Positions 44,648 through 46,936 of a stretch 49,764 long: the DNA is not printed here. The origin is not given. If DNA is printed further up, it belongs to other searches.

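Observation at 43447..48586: P450 + FAAL-ACP fusion + two LpxL-family acyltransferases in a tRNA hot spot: candidate undescribed envelope-lipid acyl-remodelling system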

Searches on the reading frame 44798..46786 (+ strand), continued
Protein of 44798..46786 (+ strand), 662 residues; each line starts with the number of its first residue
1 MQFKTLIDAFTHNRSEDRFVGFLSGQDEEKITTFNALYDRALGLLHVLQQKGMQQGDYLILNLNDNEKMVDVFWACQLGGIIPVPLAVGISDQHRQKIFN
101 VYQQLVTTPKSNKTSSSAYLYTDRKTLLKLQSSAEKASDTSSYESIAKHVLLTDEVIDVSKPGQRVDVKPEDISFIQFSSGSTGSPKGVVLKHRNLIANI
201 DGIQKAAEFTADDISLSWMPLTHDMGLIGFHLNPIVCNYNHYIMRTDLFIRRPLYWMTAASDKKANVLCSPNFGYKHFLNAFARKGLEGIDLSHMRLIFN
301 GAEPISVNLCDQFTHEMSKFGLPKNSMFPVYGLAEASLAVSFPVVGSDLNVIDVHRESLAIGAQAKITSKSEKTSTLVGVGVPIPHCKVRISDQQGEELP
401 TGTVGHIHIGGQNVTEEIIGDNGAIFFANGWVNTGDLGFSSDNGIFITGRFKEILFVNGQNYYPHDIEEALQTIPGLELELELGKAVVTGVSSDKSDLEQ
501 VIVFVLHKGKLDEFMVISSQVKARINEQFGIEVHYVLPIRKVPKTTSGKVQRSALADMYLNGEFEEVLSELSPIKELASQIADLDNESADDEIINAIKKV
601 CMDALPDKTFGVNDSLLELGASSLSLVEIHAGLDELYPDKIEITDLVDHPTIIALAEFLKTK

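Call 55: search_solved_structures(query=window:44798-46786:+, max_evalue=1e-60, show_alignments=4)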
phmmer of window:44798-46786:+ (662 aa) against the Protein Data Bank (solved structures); distinct sequences matched with E-value up to 1e-60: 4.
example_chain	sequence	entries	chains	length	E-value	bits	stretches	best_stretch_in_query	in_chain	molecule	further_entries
4r0m_B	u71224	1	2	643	8.8e-77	262.3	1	16-660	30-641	McyG protein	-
6ulw_A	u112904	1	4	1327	2.4e-69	237.8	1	5-572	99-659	Amino acid adenylation domain-containing protein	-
6ulx_A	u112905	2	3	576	4.1e-67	230.4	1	5-563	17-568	Amino acid adenylation domain-containing protein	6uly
3pbk_A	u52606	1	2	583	1.1e-65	225.7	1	3-558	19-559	Fatty Acyl-Adenylate Ligase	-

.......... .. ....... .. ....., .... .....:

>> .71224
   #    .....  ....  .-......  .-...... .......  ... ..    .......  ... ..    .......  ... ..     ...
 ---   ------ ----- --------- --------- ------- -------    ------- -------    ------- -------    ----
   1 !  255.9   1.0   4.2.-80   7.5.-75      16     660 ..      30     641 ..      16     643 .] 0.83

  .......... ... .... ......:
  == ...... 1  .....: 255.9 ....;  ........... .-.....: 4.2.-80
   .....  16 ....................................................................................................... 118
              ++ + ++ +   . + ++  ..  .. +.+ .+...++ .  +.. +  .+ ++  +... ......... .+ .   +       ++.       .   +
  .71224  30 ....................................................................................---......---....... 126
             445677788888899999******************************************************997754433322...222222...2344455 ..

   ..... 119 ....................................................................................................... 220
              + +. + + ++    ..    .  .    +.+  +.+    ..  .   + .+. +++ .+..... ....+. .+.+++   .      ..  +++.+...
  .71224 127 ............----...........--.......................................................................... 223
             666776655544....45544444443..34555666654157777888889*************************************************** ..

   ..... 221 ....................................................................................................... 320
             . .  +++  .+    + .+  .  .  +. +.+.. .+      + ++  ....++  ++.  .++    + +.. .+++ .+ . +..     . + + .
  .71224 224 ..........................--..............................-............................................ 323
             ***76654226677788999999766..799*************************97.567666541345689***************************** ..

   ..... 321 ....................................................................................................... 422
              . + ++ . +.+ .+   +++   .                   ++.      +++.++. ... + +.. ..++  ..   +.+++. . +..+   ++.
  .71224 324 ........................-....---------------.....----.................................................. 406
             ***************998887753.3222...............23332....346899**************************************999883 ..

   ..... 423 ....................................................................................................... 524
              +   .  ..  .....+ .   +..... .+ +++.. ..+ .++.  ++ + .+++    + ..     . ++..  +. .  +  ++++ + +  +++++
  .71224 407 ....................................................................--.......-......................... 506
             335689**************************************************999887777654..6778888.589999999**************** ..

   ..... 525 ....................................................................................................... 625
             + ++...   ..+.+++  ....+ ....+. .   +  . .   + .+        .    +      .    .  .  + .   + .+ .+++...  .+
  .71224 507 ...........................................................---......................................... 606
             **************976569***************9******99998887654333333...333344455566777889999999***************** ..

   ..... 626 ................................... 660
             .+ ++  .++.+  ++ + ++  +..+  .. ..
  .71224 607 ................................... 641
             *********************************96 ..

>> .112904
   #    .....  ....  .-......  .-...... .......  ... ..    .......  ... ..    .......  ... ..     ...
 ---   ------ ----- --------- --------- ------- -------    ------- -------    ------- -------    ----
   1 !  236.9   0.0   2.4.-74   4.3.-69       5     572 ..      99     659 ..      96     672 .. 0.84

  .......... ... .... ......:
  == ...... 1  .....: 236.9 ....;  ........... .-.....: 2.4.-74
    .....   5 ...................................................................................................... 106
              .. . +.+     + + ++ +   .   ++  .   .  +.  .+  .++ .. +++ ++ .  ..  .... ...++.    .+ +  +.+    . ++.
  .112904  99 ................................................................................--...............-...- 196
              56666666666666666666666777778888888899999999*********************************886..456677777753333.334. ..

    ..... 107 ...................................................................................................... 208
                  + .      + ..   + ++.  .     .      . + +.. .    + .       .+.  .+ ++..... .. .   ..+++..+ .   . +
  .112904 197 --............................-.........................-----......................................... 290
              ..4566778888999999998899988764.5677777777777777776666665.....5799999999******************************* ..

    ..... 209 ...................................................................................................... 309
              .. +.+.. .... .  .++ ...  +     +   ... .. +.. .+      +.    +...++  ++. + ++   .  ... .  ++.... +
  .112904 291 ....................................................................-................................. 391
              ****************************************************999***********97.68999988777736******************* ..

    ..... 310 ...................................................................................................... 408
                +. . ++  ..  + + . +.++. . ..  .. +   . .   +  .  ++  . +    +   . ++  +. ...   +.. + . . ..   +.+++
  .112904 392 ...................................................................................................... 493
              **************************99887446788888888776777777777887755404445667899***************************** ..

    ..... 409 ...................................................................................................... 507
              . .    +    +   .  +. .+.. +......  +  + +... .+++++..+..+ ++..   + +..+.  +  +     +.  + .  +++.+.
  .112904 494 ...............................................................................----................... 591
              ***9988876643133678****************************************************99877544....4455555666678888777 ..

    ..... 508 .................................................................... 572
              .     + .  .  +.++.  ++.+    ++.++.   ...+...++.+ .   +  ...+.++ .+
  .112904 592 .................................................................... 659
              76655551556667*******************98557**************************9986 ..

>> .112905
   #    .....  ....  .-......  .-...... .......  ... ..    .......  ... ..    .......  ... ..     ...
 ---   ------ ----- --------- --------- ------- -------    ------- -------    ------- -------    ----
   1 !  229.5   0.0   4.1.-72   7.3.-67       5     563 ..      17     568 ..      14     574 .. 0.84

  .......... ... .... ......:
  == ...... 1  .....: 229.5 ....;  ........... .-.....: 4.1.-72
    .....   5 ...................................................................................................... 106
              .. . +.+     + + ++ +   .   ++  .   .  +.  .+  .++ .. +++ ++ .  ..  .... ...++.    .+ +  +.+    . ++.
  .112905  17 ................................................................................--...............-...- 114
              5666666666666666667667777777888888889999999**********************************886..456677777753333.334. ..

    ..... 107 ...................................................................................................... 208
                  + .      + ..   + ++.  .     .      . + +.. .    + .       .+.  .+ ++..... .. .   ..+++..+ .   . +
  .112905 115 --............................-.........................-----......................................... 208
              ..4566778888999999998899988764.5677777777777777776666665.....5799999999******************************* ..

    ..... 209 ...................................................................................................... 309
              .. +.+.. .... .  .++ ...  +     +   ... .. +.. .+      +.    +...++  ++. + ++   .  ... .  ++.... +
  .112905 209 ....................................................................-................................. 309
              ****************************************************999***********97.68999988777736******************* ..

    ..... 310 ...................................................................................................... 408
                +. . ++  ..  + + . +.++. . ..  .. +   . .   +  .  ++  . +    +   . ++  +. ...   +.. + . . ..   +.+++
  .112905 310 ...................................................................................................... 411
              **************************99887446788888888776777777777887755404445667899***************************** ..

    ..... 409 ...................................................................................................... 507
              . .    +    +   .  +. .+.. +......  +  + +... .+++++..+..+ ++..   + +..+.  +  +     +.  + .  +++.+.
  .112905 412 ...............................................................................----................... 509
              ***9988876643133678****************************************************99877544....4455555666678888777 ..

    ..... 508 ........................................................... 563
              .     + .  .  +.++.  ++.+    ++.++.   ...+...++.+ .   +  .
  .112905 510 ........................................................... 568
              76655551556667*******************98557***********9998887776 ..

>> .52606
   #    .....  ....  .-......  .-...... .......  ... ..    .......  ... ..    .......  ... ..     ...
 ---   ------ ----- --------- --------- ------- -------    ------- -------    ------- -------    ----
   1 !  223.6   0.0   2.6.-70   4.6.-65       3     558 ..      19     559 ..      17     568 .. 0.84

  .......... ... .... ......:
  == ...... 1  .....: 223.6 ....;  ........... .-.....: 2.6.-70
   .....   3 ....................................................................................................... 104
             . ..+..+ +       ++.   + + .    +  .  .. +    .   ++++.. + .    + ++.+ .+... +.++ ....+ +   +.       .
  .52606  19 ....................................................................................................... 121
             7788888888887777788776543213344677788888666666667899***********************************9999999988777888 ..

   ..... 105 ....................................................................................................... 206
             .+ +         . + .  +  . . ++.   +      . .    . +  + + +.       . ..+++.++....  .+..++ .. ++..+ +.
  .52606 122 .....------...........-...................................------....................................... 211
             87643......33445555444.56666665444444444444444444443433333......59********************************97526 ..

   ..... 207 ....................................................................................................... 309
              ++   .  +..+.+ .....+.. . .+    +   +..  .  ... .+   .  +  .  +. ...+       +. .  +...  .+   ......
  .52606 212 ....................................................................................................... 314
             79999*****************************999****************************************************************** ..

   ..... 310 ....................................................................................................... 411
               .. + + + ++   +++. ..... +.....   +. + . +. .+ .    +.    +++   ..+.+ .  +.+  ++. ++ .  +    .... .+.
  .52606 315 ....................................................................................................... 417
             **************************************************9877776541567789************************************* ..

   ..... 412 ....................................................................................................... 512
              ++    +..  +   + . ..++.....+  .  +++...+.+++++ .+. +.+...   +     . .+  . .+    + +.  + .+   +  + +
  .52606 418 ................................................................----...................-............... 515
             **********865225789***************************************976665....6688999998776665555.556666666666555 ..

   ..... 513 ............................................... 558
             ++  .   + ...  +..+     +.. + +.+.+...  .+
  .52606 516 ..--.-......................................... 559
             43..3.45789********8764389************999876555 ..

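Call 61: search_protein_families(library=pfam, proteins=[L032:15174-19157:-, L004:111-3671:-, L027:7832-11107:+, L008:6315-9545:+, L038:8457-11633:-, L034:10281-13160:-, L010:2-2860:+, L021:5493-8318:-, L083:437-3217:-], max_evalue=0.00001)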
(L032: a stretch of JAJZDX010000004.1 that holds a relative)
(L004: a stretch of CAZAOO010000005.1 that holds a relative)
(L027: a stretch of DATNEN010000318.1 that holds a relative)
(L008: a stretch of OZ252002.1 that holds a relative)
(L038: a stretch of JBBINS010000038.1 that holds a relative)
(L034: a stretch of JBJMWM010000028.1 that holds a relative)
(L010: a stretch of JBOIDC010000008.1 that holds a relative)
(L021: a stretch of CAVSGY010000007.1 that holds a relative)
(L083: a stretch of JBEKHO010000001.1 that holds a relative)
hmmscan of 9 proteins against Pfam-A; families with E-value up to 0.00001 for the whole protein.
L032:15174-19157:- (1327 aa): 0 families

L004:111-3671:- (1186 aa): 6 families
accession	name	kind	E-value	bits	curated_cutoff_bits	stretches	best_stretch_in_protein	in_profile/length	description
PF13489.12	Methyltransf_23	-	1.7e-18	67.4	27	1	580-736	11-159/164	Methyltransferase domain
PF08241.18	Methyltransf_11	-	4.1e-11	43.8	21.2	1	594-687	1-95/95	Methyltransferase domain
PF08242.18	Methyltransf_12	-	8.8e-10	39.6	30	1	594-684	1-97/98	Methyltransferase domain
PF13847.12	Methyltransf_31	-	1.1e-08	35.3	27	1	591-694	5-116/145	Methyltransferase domain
PF13649.12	Methyltransf_25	-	1.6e-07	32.4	27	1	593-683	1-97/97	Methyltransferase domain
PF07021.18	MetW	-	5.3e-07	29.9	21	1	588-706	12-127/193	Methionine biosynthesis protein MetW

L027:7832-11107:+ (1091 aa): 2 families
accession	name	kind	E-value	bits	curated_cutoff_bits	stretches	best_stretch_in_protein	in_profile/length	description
PF00593.30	TonB_dep_Rec_b-barrel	-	4.3e-27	96.5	27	1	544-1051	10-436/436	TonB dependent receptor-like, beta-barrel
PF07715.20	Plug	-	4.4e-19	69.4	23.9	1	182-295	3-107/107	TonB-dependent Receptor Plug Domain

L008:6315-9545:+ (1076 aa): 1 family
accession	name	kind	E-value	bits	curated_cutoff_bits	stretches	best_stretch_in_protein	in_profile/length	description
PF03797.25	Autotransporter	-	2.1e-53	182.1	26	1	809-1053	2-252/255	Autotransporter beta-domain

L038:8457-11633:- (1058 aa): 0 families

L034:10281-13160:- (959 aa): 3 families
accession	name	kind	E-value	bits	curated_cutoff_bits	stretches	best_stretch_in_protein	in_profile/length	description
PF00593.30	TonB_dep_Rec_b-barrel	-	1.4e-31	111.3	27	1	466-925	21-436/436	TonB dependent receptor-like, beta-barrel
PF14905.12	OMP_b-brl_3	-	3.8e-17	62.9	27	1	596-952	77-404/408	Outer membrane protein beta-barrel family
PF07715.20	Plug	-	1.4e-12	48.5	23.9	1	104-216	2-107/107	TonB-dependent Receptor Plug Domain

L010:2-2860:+ (952 aa): 5 families
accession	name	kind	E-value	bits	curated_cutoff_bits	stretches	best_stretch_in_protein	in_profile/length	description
PF18741.7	MTES_1575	-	7.8e-30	103.3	38.2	1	663-754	1-94/96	REase_MTES_1575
PF13087.12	AAA_12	-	1.2e-13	51.5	27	1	445-616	9-187/195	AAA domain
PF01272.25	GreA_GreB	-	2.2e-09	37.6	26.9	1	855-926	5-76/77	Transcription elongation factor, GreA/GreB, C-term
PF13086.12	AAA_11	-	6e-09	36.5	27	1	368-409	210-253/257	AAA domain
PF04480.18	DUF559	-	2.6e-06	27.7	20.6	1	675-753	32-105/109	Protein of unknown function (DUF559)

L021:5493-8318:- (941 aa): 4 families
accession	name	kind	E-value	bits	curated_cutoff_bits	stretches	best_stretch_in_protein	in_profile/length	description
PF00133.28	tRNA-synt_1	-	3.7e-33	115.3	22.7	1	27-139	2-118/414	tRNA synthetases class I (I, L, M and V)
PF08264.19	Anticodon_1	-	6.1e-11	42.8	25.1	1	747-838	58-143/148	Anticodon-binding domain of tRNA ligase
PF09334.17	tRNA-synt_1g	-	2.8e-09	36.7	20.1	1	57-108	8-59/391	tRNA synthetases class I (M)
PF06827.20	zf-FPG_IleRS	-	5.8e-09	36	21.3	1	903-928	3-28/30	Zinc finger found in FPG and IleRS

L083:437-3217:- (926 aa): 3 families
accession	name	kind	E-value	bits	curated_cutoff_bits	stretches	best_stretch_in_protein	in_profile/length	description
PF00593.30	TonB_dep_Rec_b-barrel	-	9.8e-39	134.9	27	1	456-883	52-434/436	TonB dependent receptor-like, beta-barrel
PF07715.20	Plug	-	5.9e-14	52.9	23.9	1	200-308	2-106/107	TonB-dependent Receptor Plug Domain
PF07660.19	STN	-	1.4e-08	34.8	28.4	1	57-104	3-50/52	Secretin and TonB N terminus short domain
